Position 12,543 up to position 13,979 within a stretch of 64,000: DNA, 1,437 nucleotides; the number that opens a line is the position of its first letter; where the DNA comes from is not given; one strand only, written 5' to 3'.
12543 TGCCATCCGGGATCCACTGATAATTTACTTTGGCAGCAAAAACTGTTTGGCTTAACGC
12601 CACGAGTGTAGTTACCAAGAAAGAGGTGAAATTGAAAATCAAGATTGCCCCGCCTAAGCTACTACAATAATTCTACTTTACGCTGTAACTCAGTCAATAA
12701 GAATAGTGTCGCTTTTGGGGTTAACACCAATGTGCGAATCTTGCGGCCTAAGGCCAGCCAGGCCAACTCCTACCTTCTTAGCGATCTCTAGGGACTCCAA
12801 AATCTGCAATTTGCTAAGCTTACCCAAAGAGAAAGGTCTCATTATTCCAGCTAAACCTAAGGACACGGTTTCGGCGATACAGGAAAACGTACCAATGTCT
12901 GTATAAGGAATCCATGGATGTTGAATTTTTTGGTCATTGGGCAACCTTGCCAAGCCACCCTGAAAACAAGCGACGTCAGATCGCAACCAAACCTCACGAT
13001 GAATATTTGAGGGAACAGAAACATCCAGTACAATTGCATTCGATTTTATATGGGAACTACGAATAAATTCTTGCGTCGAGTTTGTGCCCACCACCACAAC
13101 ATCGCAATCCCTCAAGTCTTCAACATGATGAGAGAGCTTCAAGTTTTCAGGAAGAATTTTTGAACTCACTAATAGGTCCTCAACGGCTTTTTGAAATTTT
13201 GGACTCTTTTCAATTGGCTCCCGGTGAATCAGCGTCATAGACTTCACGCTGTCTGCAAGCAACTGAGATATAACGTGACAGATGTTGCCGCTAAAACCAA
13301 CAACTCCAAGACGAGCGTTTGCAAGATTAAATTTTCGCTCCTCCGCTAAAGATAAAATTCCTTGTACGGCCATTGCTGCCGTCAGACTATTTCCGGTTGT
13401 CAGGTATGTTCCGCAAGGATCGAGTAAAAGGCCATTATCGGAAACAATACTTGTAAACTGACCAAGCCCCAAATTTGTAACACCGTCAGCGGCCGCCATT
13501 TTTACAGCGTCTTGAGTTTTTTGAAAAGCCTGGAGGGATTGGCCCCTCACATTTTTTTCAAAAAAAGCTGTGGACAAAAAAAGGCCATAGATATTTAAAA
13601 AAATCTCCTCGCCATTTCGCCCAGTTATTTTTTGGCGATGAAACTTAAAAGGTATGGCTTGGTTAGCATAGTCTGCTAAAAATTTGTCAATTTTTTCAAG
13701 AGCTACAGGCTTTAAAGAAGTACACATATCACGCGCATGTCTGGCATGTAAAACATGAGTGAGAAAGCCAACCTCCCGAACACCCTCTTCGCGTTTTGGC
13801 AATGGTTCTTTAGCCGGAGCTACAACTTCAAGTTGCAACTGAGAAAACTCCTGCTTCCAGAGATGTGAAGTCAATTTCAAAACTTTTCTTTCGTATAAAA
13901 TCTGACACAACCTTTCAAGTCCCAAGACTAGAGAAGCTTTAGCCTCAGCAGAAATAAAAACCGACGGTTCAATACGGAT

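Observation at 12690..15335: Class-III aminotransferase fused to an acyl-ACP-reductase-like domain: a predicted one-polypeptide thioester-to-aldehyde-to-amine module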

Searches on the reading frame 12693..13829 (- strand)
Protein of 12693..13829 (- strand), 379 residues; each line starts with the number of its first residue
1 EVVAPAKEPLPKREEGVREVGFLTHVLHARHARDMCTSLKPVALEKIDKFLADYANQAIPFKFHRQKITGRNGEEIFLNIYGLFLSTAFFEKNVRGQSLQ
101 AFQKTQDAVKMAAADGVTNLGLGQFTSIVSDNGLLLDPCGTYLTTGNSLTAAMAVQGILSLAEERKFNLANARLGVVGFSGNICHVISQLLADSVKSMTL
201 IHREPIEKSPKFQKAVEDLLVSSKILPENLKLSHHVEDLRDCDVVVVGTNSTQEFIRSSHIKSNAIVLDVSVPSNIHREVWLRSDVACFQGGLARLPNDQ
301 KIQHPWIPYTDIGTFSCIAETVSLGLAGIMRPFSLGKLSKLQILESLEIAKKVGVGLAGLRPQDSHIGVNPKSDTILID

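Call 5: search_protein_families(library=ncbifam, proteins=[window:12693-13829:-], max_evalue=1)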
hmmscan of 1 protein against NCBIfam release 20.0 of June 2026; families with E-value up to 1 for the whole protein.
seq(379 aa): 22 families
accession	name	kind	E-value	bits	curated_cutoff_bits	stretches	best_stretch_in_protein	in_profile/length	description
NF053554.1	prodigi_MAP_PigE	equivalog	6e-32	110.9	850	1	92-355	73-333/837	prodigiosin MAP biosynthesis aminotransferase PigE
TIGR04058.1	AcACP_reductase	equivalog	1.2e-12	47.9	449.7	1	21-338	3-315/339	long-chain acyl-[acyl-carrier-protein] reductase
TIGR03944.1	dehyd_SbnB_fam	equivalog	1.3e-05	24.4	326.9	1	150-280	115-237/327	2,3-diaminopropionate biosynthesis protein SbnB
TIGR01035.1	hemA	equivalog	2.1e-05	23.6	209.55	1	164-280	172-286/416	glutamyl-tRNA reductase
NF010775.0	PRK14178.1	equivalog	2.8e-05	23.5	465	1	143-222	124-201/279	bifunctional methylenetetrahydrofolate dehydrogenase/methenyltetrahydrofolate cyclohydrolase FolD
NF000744.0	PRK00045.1-3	equivalog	0.00031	19.7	429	1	152-284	167-300/447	glutamyl-tRNA reductase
NF010788.0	PRK14192.1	equivalog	0.00069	18.9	475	1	240-271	201-231/283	bifunctional methylenetetrahydrofolate dehydrogenase/methenyltetrahydrofolate cyclohydrolase FolD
NF010776.0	PRK14179.1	equivalog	0.00071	18.8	445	1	239-273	198-232/284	bifunctional methylenetetrahydrofolate dehydrogenase/methenyltetrahydrofolate cyclohydrolase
NF010783.0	PRK14186.1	equivalog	0.0034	16.6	333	1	239-273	199-232/297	bifunctional methylenetetrahydrofolate dehydrogenase/methenyltetrahydrofolate cyclohydrolase FolD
NF010789.1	PRK14193.1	equivalog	0.0046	16.2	401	1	237-277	198-237/281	bifunctional methylenetetrahydrofolate dehydrogenase/methenyltetrahydrofolate cyclohydrolase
NF008058.0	PRK10792.1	equivalog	0.0059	15.6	355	1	237-272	198-232/285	bifunctional methylenetetrahydrofolate dehydrogenase/methenyltetrahydrofolate cyclohydrolase FolD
NF010786.0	PRK14189.1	subfamily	0.0072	15.4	421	0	238-272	198-231/285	bifunctional methylenetetrahydrofolate dehydrogenase/methenyltetrahydrofolate cyclohydrolase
TIGR01038.1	uL22_arch_euk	equivalog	0.0095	15.9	79.85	1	27-74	21-70/148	50S ribosomal protein L22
NF010784.0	PRK14187.1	equivalog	0.033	13.2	486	1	241-274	204-236/300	bifunctional methylenetetrahydrofolate dehydrogenase/methenyltetrahydrofolate cyclohydrolase FolD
NF010787.0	PRK14191.1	equivalog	0.035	13.3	423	0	240-272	199-230/285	bifunctional methylenetetrahydrofolate dehydrogenase/methenyltetrahydrofolate cyclohydrolase FolD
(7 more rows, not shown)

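Call 6: search_protein_families(library=pfam, proteins=[window:12693-13829:-], max_evalue=1)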
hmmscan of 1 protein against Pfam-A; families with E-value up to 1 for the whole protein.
seq(379 aa): 4 families
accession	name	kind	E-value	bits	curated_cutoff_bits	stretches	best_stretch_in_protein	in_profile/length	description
PF01488.26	Shikimate_DH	-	8.3e-08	32.8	24.3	1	161-287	2-128/138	Shikimate / quinate 5-dehydrogenase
PF02882.25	THF_DHG_CYH_C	-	1.4e-07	31.4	27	2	237-274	75-111/160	Tetrahydrofolate dehydrogenase/cyclohydrolase, NAD(P)-binding domain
PF01118.30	Semialdhyde_dh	-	0.1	13.5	26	1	174-271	2-97/121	Semialdehyde dehydrogenase, NAD binding domain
PF01831.24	Peptidase_C16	-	0.15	12.1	27.7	1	253-310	11-67/249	Peptidase C16 family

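Call 7: search_solved_structures(query=window:12693-13829:-, max_evalue=1, show_alignments=2)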
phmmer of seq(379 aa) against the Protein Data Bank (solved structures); distinct sequences matched with E-value up to 1: 6.
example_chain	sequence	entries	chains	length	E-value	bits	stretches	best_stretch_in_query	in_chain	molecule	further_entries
4ppm_A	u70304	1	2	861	1.1e-13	54.3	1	107-355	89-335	Aminotransferase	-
6jzu_A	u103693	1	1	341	0.0035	19.8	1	67-337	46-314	Long-chain acyl-[acyl-carrier-protein] reductase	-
6jzq_A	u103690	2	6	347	0.0036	19.8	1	67-337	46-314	Long-chain acyl-[acyl-carrier-protein] reductase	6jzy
6jzz_A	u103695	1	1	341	0.025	17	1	67-191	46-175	Long-chain acyl-[acyl-carrier-protein] reductase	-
1x1q_A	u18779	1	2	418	0.64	12.3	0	40-104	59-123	tryptophan synthase beta chain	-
9nri_BS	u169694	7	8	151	0.67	12.3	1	23-73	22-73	Large ribosomal subunit protein uL22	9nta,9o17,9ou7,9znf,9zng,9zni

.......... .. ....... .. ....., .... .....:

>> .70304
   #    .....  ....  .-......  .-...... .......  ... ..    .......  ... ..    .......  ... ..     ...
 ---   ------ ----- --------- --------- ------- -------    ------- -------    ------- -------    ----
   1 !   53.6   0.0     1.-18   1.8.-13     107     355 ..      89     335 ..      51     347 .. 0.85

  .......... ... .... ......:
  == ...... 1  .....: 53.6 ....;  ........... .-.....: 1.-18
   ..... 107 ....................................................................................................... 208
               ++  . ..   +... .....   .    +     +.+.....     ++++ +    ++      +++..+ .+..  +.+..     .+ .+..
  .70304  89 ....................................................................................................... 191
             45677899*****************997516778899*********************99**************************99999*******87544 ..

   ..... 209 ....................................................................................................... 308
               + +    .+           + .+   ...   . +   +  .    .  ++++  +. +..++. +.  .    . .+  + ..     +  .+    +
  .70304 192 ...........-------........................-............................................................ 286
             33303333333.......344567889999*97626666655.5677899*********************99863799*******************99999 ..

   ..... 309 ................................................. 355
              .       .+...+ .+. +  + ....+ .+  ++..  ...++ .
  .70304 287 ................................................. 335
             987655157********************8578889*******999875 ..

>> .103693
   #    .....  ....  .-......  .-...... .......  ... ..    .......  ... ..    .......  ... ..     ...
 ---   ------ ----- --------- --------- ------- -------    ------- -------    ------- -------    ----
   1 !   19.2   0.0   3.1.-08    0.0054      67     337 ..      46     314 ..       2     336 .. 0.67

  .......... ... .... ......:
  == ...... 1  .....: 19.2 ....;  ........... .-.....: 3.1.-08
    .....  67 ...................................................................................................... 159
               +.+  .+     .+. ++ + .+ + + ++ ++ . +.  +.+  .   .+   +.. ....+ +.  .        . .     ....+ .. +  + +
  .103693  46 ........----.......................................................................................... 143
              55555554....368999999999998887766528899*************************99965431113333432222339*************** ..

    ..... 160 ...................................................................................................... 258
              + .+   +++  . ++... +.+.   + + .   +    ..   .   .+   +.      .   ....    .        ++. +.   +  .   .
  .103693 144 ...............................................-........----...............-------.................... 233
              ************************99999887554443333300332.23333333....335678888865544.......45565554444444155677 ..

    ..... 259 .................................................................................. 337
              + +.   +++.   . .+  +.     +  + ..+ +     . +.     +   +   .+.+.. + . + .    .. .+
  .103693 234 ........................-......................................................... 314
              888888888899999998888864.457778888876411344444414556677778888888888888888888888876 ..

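Call 59: search_solved_structures(query=A2, max_evalue=0.01, show_alignments=2)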
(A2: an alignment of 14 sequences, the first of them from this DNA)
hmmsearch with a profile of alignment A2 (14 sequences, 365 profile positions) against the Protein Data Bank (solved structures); distinct sequences matched with E-value up to 0.01: 11.
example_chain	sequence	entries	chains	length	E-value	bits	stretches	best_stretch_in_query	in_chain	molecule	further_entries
4ppm_A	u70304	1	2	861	2e-40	142.4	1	88-354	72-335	Aminotransferase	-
6jzu_A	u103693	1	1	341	6.2e-25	91.5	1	51-340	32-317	Long-chain acyl-[acyl-carrier-protein] reductase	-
6jzq_A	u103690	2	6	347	6.5e-25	91.4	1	51-340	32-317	Long-chain acyl-[acyl-carrier-protein] reductase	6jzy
6jzz_A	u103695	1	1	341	6.1e-23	84.9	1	51-340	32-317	Long-chain acyl-[acyl-carrier-protein] reductase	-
9e4x_A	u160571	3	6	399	2.8e-09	40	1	88-311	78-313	Amino acid adenylation domain protein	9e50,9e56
9e4s_A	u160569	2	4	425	3.2e-09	39.8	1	88-311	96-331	Amino acid adenylation domain protein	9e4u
9s3k_A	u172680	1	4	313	0.0001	25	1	170-247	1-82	Malate dehydrogenase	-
9sd3_A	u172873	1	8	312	0.00088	21.9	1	170-247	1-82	Malate dehydrogenase (NADP(+))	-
9xzp_A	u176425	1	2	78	0.0014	21.3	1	170-244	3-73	De novo protein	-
9s3y_A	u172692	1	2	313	0.0044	19.6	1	170-247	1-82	Malate dehydrogenase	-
9sc9_A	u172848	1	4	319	0.0066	19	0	170-252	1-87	L-2-hydroxycarboxylate dehydrogenase (NAD(P)(+))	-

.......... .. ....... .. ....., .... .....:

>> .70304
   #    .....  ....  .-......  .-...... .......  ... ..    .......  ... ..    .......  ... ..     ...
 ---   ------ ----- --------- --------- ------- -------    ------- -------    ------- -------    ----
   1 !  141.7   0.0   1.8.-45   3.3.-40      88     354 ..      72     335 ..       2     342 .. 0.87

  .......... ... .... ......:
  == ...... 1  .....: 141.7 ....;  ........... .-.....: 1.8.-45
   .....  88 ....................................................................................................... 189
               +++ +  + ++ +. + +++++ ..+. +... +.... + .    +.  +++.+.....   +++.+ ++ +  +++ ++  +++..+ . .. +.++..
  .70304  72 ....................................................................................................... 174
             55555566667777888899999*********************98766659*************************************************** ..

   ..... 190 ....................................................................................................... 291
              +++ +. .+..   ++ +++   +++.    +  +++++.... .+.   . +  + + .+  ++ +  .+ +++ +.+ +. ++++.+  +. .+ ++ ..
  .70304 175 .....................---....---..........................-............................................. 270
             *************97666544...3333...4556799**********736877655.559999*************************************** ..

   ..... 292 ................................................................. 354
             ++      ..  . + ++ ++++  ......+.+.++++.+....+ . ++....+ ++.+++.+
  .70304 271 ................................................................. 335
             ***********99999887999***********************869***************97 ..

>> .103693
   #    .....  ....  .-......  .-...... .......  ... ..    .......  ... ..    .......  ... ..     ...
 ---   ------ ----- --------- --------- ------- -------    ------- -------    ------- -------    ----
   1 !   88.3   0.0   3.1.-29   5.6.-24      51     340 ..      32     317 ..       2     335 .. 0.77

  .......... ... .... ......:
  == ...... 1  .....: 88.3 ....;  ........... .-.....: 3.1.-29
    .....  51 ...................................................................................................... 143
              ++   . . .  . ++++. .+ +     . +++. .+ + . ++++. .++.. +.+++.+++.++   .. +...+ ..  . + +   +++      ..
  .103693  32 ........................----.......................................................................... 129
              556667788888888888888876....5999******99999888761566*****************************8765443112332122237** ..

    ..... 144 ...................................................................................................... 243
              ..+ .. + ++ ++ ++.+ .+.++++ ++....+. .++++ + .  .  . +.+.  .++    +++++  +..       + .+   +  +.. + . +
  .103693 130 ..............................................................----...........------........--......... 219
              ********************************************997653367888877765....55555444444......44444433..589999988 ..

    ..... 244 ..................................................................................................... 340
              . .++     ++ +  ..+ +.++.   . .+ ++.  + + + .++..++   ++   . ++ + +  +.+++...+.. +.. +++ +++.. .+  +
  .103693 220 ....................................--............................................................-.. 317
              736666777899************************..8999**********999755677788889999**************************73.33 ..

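Call 63: predict_structure(alignment_id=A2)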
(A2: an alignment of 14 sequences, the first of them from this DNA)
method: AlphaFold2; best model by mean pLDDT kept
length: 377 residues; sequences in the alignment: 14
mean_pLDDT: 88.7   pTM: 0.88
mean pLDDT of the five models: 88.7, 88.2, 88.0, 87.4, 86.7
residues with pLDDT >= 90: 268; 70-90: 78; 50-70: 15; < 50: 16
segments of 3 or more residues with pLDDT < 50: 362-377
pLDDT, mean of each block of 10 residues (from residue 1): 74 93 91 89 94 89 95 96 89 86 95 96 63 92 94 94 92 95 96 97 95 97 97 97 92 95 92 92 91 93 78 94 96 91 97 84 36 23
secondary structure, 60 per line:
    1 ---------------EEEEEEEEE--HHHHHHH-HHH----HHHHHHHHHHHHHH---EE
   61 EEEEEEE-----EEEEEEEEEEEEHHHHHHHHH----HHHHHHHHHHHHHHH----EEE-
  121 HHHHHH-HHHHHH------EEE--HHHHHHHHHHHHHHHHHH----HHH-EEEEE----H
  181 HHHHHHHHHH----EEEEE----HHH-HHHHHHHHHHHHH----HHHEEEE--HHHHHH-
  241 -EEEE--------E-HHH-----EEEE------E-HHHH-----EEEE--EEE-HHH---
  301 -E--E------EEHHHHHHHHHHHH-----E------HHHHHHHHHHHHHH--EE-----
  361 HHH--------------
elements in order: E16-24 H27-33 H42-55 E59-67 E73-84 H85-93 H98-112 E117-119 H121-126 H128-133 E140-142 H145-162 E171-175 H180-190 E195-199 H208-220 E228-231 H234-239 E242-245 E264-267 H276-279 E285-288 E291-293 H314-325 H338-351

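Call 66: fold_search(model_id=the predicted structure, library=pdb)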
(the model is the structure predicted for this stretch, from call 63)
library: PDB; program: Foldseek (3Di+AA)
matches with E <= 10: 1940; with E <= 0.001: 244
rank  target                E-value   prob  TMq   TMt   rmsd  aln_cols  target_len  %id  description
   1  6jzy_A                4.3e-21  1.00  0.71  0.77   4.4       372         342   19  Crystal structure of AAR with NADPH and stearyl in complex with ADO binding a long chain carbohydrate (released 2020-04-01)
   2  6jzu_A                1.2e-20  1.00  0.71  0.78   4.4       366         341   19  The crystal structure of acyl-acyl carrier protein (acyl-ACP) reductase (AAR) in complex with aldehyde deformylating o (released 2020-04-01)
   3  6jzz_A                1.7e-19  1.00  0.71  0.78   4.3       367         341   18  The crystal structure of AAR-C294S in complex with ADO. (released 2020-04-01)
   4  6jzq_A                1.1e-17  1.00  0.67  0.74   5.7       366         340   21  The crystal structure of acyl-acyl carrier protein (acyl-ACP) reductase (AAR) (released 2020-04-01)
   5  6jzq_D                4.1e-17  1.00  0.69  0.76   5.0       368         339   20  The crystal structure of acyl-acyl carrier protein (acyl-ACP) reductase (AAR) (released 2020-04-01)
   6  6jzq_B                5.3e-17  1.00  0.69  0.75   5.0       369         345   21  The crystal structure of acyl-acyl carrier protein (acyl-ACP) reductase (AAR) (released 2020-04-01)
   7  6jzq_C                7.5e-17  1.00  0.66  0.71   5.7       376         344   20  The crystal structure of acyl-acyl carrier protein (acyl-ACP) reductase (AAR) (released 2020-04-01)
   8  9e56_B                5.1e-16  1.00  0.67  0.66   5.4       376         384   16  TAD from Carmabin Biosynthetic Pathway with Disulfide between Cys2238 and Dephosphocoenzyme A - Crystal Form 2 (released 2025-02-26)
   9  9e50_B                9.7e-16  1.00  0.68  0.67   5.4       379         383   17  TAD from Carmabin Biosynthetic Pathway in complex with NAD - Crystal Form 2 (released 2025-02-26)
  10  9e4s_A                2.1e-15  1.00  0.65  0.59   5.9       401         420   15  TAD from Carmabin Biosynthetic Pathway - Crystal Form 1 (released 2025-02-26)
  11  9e4x_A                2.1e-15  1.00  0.65  0.64   6.4       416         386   16  TAD from Carmabin Biosynthetic Pathway - Crystal Form 2 (released 2025-02-26)
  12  9e4u_A                2.2e-15  1.00  0.67  0.61   5.0       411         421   15  TAD from Carmabin Biosynthetic Pathway in complex with NADH - Crystal Form 1 (released 2025-02-26)
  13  9e56_A                4.1e-15  1.00  0.68  0.66   4.4       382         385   16  TAD from Carmabin Biosynthetic Pathway with Disulfide between Cys2238 and Dephosphocoenzyme A - Crystal Form 2 (released 2025-02-26)
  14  8j3o_B                2.5e-07  1.00  0.32  0.33  16.5       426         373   15  Formate dehydrogenase wild-type enzyme from Candida dubliniensis complexed with NADH (released 2023-09-20)
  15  8j3p_A                2.6e-07  1.00  0.32  0.32  12.1       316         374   14  Formate dehydrogenase mutant from from Candida dubliniensis M4 complexed with NADP+ (released 2023-09-20)
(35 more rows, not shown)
